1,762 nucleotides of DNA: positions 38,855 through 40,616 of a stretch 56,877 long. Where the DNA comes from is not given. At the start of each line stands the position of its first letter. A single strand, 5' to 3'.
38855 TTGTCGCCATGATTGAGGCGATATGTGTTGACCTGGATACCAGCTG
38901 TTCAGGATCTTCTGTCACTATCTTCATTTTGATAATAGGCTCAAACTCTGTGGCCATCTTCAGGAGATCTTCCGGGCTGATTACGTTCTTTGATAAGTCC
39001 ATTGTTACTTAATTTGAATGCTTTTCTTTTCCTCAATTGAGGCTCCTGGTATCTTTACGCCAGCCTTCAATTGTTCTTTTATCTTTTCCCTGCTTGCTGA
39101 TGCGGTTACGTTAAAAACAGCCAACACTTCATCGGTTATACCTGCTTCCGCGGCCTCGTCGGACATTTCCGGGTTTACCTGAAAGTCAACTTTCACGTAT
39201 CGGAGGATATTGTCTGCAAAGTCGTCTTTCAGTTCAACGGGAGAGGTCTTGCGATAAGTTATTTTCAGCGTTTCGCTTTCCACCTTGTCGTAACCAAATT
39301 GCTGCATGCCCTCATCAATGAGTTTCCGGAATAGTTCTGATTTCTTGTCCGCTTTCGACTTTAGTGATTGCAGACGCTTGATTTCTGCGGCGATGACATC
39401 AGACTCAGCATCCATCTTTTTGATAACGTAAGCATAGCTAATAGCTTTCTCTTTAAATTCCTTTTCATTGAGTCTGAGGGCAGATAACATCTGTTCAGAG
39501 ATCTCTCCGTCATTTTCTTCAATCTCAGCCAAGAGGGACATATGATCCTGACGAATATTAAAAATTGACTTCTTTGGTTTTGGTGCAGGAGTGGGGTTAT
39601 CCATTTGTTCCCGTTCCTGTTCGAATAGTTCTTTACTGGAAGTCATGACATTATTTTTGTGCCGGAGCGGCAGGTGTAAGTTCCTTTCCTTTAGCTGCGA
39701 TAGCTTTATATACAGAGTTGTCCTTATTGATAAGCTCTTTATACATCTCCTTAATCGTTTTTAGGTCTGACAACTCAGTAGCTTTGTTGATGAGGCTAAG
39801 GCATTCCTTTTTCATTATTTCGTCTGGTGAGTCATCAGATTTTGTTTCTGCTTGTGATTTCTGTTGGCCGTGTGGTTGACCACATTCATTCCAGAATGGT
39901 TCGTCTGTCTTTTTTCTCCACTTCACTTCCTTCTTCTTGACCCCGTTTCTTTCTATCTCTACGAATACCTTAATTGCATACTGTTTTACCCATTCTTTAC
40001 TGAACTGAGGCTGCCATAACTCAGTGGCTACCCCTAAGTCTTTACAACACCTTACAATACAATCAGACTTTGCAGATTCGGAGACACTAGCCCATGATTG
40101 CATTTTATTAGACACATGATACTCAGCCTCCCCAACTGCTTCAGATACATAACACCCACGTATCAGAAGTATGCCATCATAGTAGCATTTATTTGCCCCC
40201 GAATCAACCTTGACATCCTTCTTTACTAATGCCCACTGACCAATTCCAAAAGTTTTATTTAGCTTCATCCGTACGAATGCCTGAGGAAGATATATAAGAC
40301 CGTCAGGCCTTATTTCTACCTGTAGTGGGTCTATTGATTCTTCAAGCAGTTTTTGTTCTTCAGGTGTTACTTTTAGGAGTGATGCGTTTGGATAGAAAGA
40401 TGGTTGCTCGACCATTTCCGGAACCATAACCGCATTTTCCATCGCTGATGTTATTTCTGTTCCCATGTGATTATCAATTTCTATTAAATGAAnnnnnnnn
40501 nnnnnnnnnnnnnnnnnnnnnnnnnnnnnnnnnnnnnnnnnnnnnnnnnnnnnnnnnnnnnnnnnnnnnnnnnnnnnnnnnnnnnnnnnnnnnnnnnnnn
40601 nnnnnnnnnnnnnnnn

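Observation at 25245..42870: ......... element abutting start codons of many early genes (not Shine-Dalgarno-like)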

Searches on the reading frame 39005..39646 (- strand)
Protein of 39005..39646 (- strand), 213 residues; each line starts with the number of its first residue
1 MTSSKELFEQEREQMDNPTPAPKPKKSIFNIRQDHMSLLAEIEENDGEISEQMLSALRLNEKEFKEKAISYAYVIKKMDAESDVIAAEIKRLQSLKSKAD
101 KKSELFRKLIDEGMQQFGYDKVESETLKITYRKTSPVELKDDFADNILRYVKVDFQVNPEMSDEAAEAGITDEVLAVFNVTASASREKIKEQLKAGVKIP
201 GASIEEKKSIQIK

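Call 12: search_protein_families(library=phrogs, proteins=[window:39005-39646:-], max_evalue=0.001)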
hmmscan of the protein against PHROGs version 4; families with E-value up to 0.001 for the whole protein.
window:39005-39646:- (213 aa): 1 family
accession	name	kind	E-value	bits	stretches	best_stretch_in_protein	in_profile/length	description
phrog_253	-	DNA, RNA and nucleotide metabolism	1.4e-22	81.4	1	27-213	8-167/169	Mu Gam-like end protection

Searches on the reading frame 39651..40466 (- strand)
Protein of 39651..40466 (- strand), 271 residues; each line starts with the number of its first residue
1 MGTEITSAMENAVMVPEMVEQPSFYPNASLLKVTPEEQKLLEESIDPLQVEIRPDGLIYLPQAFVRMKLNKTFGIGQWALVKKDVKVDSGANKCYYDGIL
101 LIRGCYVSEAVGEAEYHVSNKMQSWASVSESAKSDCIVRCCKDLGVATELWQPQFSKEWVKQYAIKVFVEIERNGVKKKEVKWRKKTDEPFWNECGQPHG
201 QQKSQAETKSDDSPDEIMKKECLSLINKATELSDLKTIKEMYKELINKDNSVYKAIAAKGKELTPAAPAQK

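Call 12: search_protein_families(library=phrogs, proteins=[window:39651-40466:-], max_evalue=0.001)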
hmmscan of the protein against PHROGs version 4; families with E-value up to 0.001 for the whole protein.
window:39651-40466:- (271 aa): 0 families

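Call 47: search_protein_families(library=pfam, proteins=[window:39651-40466:-], max_evalue=0.01)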
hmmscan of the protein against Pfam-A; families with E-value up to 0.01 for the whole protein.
window:39651-40466:- (271 aa): 1 family
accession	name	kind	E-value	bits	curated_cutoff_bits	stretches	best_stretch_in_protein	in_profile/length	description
PF06420.17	Mgm101p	-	1.8e-38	132.2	27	1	25-188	6-163/170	Mitochondrial genome maintenance MGM101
